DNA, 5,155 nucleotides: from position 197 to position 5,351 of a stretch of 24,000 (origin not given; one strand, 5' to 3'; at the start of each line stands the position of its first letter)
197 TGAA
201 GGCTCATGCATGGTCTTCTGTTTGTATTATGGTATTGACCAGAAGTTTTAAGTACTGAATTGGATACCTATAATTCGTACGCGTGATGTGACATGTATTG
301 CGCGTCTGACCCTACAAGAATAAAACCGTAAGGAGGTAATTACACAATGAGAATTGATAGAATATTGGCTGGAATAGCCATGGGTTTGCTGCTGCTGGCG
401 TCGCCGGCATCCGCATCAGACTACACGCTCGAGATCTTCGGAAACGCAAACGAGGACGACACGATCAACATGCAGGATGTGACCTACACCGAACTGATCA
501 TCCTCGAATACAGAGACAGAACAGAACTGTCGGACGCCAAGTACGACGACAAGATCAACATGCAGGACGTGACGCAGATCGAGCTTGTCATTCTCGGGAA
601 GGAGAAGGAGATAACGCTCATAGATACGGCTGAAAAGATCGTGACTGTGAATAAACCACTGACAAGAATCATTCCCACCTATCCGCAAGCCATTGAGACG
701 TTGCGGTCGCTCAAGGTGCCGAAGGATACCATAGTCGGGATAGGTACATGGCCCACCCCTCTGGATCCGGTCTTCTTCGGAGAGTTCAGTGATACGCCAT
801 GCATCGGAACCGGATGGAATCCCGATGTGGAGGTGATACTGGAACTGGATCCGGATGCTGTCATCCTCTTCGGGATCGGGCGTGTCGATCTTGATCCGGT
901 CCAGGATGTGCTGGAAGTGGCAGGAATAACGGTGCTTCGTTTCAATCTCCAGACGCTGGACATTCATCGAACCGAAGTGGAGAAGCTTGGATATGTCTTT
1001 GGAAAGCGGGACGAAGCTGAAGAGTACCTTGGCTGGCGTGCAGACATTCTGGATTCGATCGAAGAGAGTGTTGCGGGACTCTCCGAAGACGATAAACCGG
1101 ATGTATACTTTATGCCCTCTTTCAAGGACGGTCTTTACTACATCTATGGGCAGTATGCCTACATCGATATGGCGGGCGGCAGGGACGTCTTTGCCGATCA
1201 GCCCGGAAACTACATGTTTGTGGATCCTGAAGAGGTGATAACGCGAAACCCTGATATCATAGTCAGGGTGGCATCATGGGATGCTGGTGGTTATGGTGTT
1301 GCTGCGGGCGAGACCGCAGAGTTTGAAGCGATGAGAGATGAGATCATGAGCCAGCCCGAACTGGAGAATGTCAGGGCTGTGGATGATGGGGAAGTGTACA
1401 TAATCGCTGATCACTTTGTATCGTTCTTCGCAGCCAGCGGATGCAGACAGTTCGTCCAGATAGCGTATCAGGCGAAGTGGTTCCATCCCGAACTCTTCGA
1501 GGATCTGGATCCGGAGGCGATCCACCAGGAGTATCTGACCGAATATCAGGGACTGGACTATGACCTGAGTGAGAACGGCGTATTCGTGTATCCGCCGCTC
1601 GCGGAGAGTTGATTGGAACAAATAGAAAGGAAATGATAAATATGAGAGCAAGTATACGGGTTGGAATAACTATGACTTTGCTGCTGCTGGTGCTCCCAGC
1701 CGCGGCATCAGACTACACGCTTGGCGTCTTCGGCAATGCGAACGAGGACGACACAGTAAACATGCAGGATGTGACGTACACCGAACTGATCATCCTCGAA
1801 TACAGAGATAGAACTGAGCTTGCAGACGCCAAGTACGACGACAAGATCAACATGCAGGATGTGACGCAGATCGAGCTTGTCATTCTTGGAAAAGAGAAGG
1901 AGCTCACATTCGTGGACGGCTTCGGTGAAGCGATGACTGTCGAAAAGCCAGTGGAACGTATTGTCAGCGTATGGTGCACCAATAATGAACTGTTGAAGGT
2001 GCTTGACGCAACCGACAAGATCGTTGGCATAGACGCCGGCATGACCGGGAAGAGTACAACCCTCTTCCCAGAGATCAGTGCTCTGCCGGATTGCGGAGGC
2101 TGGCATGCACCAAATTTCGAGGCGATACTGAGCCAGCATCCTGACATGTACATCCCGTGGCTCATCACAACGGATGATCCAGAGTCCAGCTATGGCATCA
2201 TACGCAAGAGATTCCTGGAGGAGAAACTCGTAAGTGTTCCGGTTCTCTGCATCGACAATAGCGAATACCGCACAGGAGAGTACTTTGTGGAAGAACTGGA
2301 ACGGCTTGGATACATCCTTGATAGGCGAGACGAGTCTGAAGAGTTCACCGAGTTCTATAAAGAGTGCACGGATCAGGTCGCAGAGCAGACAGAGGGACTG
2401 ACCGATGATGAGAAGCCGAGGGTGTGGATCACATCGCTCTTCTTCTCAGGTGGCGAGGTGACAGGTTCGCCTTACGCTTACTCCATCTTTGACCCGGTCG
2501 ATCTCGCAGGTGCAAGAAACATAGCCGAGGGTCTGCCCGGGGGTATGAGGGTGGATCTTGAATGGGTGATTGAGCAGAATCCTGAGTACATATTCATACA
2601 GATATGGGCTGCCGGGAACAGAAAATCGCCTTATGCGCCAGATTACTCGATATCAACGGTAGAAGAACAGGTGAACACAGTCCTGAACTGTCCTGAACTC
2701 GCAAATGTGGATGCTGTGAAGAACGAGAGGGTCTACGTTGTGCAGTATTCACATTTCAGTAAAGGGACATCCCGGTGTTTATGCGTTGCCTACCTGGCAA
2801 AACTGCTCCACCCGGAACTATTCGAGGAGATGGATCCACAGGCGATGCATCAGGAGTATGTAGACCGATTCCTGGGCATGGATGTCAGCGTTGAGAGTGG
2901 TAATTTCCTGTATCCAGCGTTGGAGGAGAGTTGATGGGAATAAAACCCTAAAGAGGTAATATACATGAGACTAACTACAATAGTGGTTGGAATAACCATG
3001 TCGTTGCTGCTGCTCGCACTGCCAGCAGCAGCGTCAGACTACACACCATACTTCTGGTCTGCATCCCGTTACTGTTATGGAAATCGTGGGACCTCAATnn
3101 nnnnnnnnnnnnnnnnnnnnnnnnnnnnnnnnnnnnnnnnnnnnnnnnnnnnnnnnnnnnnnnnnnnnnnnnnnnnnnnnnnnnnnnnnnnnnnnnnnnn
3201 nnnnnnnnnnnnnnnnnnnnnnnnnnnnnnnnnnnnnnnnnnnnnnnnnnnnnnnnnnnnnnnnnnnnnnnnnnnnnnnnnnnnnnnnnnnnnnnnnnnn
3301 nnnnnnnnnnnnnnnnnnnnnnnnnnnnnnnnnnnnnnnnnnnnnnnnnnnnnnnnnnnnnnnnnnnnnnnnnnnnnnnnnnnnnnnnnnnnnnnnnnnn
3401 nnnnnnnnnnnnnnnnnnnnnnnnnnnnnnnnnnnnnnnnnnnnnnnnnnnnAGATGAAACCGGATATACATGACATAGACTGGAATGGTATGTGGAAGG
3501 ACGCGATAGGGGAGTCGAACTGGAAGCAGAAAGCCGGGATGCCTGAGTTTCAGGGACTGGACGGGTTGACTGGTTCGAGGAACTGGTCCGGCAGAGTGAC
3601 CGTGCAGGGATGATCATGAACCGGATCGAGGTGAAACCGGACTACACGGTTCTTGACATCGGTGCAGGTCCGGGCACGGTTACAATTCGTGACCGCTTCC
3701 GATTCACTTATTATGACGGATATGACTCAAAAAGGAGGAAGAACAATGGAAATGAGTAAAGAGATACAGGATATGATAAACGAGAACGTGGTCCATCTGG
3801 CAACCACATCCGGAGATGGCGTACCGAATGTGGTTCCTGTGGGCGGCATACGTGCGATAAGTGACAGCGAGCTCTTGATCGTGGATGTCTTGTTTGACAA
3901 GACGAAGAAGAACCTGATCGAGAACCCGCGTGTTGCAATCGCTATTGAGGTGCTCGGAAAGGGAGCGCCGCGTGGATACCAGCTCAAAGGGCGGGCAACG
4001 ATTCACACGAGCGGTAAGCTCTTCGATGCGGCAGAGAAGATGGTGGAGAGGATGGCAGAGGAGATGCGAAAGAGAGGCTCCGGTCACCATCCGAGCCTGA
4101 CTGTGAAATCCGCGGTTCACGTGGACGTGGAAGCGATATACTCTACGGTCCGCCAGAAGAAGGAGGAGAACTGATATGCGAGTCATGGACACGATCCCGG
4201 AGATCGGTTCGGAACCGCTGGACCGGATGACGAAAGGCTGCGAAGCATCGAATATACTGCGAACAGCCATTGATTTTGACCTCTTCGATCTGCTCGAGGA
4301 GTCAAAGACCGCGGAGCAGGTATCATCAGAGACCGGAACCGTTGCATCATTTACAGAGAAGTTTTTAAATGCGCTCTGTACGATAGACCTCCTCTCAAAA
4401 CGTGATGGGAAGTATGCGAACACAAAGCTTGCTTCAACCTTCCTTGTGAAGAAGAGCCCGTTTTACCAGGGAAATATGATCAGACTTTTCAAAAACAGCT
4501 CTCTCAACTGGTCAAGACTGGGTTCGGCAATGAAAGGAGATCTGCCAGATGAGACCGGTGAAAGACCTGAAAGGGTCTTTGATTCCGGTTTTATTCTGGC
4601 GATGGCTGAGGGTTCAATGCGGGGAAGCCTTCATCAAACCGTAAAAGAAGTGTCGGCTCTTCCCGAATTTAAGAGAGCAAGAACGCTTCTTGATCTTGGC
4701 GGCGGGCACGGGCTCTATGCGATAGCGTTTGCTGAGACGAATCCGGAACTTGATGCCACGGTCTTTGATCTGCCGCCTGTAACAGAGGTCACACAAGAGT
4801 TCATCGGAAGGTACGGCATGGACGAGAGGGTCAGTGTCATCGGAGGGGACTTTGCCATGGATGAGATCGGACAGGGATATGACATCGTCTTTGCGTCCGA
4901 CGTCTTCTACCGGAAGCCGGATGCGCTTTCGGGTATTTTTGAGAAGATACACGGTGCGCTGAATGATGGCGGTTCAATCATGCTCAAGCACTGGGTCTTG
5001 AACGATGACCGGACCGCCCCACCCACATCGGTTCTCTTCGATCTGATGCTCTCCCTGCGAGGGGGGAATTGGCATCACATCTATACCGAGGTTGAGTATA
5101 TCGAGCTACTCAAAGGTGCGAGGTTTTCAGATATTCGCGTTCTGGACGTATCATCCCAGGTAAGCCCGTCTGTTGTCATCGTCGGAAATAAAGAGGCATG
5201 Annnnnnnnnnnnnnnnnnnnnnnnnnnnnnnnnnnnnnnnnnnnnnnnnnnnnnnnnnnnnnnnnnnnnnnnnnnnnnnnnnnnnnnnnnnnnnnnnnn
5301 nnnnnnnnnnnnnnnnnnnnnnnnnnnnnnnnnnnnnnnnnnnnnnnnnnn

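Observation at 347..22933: Cohesin-dockerin docking system that appears to tether ABC-importer binding proteins to the archaeal surface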

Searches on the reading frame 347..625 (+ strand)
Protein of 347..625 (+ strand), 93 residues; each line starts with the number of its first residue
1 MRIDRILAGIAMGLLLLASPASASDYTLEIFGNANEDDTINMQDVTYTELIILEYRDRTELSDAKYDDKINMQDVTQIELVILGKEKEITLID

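Call 13: find_homologous_proteins(query=window:347-625:+, max_evalue=0.001)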
Query seq(93 aa) (93 aa): 84 proteins with E <= 0.001 among 85 candidates.
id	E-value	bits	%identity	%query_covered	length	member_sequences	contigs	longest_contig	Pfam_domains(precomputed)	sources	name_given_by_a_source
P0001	1.1e-40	155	82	100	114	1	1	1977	-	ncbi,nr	ncbi:MAG: hypothetical protein K8R37_13765, partial [Bacteroidales bacterium]|nr:hypothetical protei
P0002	2.1e-40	154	83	100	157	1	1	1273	-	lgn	-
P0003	2.3e-40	154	85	95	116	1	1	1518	-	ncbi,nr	ncbi:MAG: ABC transporter substrate-binding protein, partial [Euryarchaeota archaeon]|nr:ABC transpo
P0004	1.5e-39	151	76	100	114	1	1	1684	-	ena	-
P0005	1.8e-38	148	56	95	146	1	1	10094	-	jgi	jgi:iron complex transport system substrate-binding protein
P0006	1.8e-38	148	74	98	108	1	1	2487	-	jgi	-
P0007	4.2e-38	147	90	75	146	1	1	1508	-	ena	-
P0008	1.4e-37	145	78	100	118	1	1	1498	-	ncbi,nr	ncbi:MAG: hypothetical protein J7J03_02090, partial [Methanosarcinales archaeon]|nr:hypothetical pro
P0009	1.7e-37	145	87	82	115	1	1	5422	-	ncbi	ncbi:MAG: hypothetical protein ACXQTE_01755, partial [Methanosarcinaceae archaeon]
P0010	3.1e-37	144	80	100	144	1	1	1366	-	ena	-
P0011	1.5e-36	142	80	95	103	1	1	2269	-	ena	-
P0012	1.8e-36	141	89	75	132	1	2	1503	-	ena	-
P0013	2.6e-36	141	88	86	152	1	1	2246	-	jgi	-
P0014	4.2e-36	140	83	89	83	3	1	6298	-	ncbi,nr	ncbi:MAG: ABC transporter substrate-binding protein, partial [Euryarchaeota archaeon]|nr:ABC transpo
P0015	9.4e-36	139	76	100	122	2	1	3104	-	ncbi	ncbi:MAG: hypothetical protein ACXQTE_04725, partial [Methanosarcinaceae archaeon]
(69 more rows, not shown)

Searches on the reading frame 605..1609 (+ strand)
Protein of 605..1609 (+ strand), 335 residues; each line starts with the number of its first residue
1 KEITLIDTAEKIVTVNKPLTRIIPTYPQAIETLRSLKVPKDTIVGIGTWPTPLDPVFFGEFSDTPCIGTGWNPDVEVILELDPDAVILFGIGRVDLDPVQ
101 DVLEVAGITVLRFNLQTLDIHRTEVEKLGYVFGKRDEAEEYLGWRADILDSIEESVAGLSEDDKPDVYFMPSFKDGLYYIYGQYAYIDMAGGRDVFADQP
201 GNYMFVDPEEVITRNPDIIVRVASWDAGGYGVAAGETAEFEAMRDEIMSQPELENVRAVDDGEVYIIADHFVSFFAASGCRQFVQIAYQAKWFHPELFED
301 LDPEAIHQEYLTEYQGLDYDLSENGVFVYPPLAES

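Call 63: find_homologous_proteins(query=window:605-1609:+, max_evalue=1e-10)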
Query seq(335 aa) (335 aa): 1434 proteins with E <= 1e-10 among 4719 candidates; the best 120 are listed.
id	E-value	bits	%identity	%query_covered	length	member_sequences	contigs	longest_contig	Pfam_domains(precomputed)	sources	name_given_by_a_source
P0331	1.9e-206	703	93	100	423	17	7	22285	PF01497.24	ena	-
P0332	2.1e-190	650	84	100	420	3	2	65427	PF01497.24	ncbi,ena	-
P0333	1.9e-160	552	74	98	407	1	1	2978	PF01497.24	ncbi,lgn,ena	-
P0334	2.5e-157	541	71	99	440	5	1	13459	PF01497.24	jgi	jgi:iron complex transport system substrate-binding protein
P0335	9.6e-157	539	72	99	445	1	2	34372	PF01497.24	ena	-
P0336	3.4e-153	528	71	98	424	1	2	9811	PF01497.24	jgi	jgi:iron complex transport system substrate-binding protein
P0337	9.8e-153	526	71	99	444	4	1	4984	PF01497.24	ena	-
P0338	6.9e-148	510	68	99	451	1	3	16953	PF01497.24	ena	-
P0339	1.2e-147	509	68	98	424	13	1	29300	PF01497.24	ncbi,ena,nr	ncbi:MAG: corrinoid ABC transporter substrate-binding protein [Methanosaeta sp. PtaU1.Bin055]|nr:MAG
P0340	1.8e-147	509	66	100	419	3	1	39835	PF01497.24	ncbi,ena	-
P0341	1.4e-143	496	69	99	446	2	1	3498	PF01497.24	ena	-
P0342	6.4e-143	494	66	100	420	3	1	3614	PF01497.24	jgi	jgi:iron complex transport system substrate-binding protein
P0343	8.0e-142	490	66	98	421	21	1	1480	PF01497.24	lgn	-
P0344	8.1e-141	487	65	99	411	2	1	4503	PF01497.24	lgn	-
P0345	1.3e-138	480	66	99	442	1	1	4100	PF01497.24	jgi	jgi:iron complex transport system substrate-binding protein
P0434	1.2e-93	332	49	98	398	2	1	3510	PF01497.24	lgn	-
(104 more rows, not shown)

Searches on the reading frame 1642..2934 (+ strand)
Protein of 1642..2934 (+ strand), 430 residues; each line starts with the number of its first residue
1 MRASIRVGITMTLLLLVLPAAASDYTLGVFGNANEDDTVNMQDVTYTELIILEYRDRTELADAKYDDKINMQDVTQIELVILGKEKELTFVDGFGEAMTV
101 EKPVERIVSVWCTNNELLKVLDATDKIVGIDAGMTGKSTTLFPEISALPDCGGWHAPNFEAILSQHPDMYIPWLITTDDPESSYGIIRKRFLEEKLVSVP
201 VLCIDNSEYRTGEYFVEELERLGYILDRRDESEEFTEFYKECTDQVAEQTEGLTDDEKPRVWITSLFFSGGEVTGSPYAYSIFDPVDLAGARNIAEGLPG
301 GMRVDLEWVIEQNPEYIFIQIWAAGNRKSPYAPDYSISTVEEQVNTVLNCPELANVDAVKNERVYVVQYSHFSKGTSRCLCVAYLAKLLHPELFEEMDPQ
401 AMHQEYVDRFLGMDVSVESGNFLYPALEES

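Call 7: search_protein_families(library=pfam, proteins=[window:1642-2934:+], max_evalue=0.01)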
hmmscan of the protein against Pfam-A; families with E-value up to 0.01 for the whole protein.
window:1642-2934:+ (430 aa): 1 family
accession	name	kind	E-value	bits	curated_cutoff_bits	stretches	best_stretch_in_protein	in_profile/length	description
PF01497.23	Peripla_BP_2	-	1.5e-17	64.2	27.5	1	108-366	2-230/235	Periplasmic binding protein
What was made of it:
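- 1642..2934 (+): SBP2: signal peptide, same dockerin (1708-1902), divergent Peripla_BP_2 body. Pfam 64 bits (call 7).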

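Call 33: search_protein_families(library=ncbifam, proteins=[window:1642-2934:+], max_evalue=0.001)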
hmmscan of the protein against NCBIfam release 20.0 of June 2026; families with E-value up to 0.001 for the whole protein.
window:1642-2934:+ (430 aa): 4 families
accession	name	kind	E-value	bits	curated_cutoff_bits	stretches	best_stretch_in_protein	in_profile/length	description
NF010649.0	PRK14048.1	equivalog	8.1e-19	68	374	1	141-412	94-361/374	ferrichrome/ferrioxamine B periplasmic transporter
TIGR04281.1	peripla_PGF_1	equivalog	6e-10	38.8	325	1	89-400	6-275/330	PGF-CTERM-anchored ABC transporter substrate-binding protein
TIGR03868.1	F420-O_ABCperi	hypoth_equivalog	1.5e-07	30.9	392.4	1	91-386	4-281/287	putative F420-0 ABC transporter substrate-binding protein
TIGR03659.1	IsdE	equivalog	2e-05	23.9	298.65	1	208-373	123-273/292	heme ABC transporter substrate-binding protein IsdE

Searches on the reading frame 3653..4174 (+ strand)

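Call 33: search_protein_families(library=ncbifam, proteins=[window:3653-4174:+], max_evalue=0.001)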
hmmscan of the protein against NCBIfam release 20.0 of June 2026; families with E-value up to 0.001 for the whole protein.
window:3653-4174:+ (173 aa): 5 families
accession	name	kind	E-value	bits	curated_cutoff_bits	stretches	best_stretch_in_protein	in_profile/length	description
TIGR03618.1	Rv1155_F420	subfamily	9.6e-07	29.1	79.05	1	44-139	8-103/127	TIGR03618 family F420-dependent PPOX class oxidoreductase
TIGR03667.1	Rv3369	hypoth_equivalog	0.00018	21.5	125.3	1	40-141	10-108/130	TIGR03667 family PPOX class F420-dependent oxidoreductase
TIGR03666.1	Rv2061_F420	subfamily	0.00034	20.3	84.9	1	34-128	2-92/132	PPOX class F420-dependent oxidoreductase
TIGR03668.1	Rv0121_F420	hypoth_equivalog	0.0006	19.9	119.15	0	40-122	8-103/141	TIGR03668 family PPOX class F420-dependent oxidoreductase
TIGR04023.1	PPOX_MSMEG_5819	subfamily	0.00085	19.2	85.6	0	36-126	4-99/115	PPOX class F420-dependent oxidoreductase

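Call 68: search_protein_families(library=pfam, proteins=[window:3653-4174:+], max_evalue=0.001)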
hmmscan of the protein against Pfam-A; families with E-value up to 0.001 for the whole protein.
window:3653-4174:+ (173 aa): 1 family
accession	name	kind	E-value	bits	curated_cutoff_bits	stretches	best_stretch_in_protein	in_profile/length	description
PF01243.27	PNPOx_N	-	2.8e-14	54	28.1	1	35-162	2-116/120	Pyridoxamine 5'-phosphate oxidase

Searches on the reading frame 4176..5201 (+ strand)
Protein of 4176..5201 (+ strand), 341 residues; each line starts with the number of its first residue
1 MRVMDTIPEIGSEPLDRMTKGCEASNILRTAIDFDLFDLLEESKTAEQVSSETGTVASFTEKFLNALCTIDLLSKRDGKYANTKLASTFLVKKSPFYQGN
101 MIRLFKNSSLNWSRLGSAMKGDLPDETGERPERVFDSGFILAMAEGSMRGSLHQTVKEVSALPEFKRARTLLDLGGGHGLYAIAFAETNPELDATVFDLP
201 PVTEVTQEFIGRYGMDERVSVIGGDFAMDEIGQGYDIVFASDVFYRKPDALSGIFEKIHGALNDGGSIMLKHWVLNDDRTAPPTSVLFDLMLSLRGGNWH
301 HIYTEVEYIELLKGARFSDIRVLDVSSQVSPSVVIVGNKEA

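Call 33: search_protein_families(library=ncbifam, proteins=[window:4176-5201:+], max_evalue=0.001)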
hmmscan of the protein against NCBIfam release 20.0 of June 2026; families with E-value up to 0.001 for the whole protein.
window:4176-5201:+ (341 aa): 6 families
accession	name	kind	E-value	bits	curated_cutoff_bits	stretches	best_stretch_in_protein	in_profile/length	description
TIGR02716.1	C20_methyl_CrtF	equivalog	7.8e-19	67.9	276.1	1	27-293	6-274/306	bacteriochlorophyllide d C-20 methyltransferase BchU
NF053543.1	FlxJ_fam_MTase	equivalog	9.6e-08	31.3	560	1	166-268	176-281/352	FlxJ family methyltransferase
TIGR00452.1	TIGR00452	equivalog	8.9e-06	24.7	275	1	168-324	118-269/316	tRNA 5-methoxyuridine(34)/uridine 5-oxyacetic acid(34) synthase CmoB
NF011650.0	PRK15068.1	equivalog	9.2e-06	24.7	209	1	167-280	122-235/324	tRNA 5-methoxyuridine(34)/uridine 5-oxyacetic acid(34) synthase CmoB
TIGR03533.1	L3_gln_methyl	equivalog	6.5e-05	22.4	229.7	1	165-239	119-194/284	50S ribosomal protein L3 N(5)-glutamine methyltransferase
TIGR04543.1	ketoArg_3Met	equivalog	0.00036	19.7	425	0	166-222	148-205/336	2-ketoarginine methyltransferase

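Call 68: search_protein_families(library=pfam, proteins=[window:4176-5201:+], max_evalue=0.001)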
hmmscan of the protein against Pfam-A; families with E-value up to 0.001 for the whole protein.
window:4176-5201:+ (341 aa): 6 families
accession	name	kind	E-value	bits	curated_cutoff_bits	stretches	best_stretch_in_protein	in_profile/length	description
PF00891.24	Methyltransf_2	-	7.8e-20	71.6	22.3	1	155-318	50-210/210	O-methyltransferase domain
PF08100.18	Dimerisation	-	4e-13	49.4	25.6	1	17-91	11-92/93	O-methyltransferase dimerisation domain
PF13489.12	Methyltransf_23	-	5.4e-09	36.4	27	1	161-313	16-155/164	Methyltransferase domain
PF08242.18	Methyltransf_12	-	3.6e-06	28.1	30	1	172-267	1-97/98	Methyltransferase domain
PF13649.12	Methyltransf_25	-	4.9e-05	24.4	27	1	172-266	2-97/97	Methyltransferase domain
PF10294.15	Methyltransf_16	-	8.2e-05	22.9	21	1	167-247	46-133/174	Lysine methyltransferase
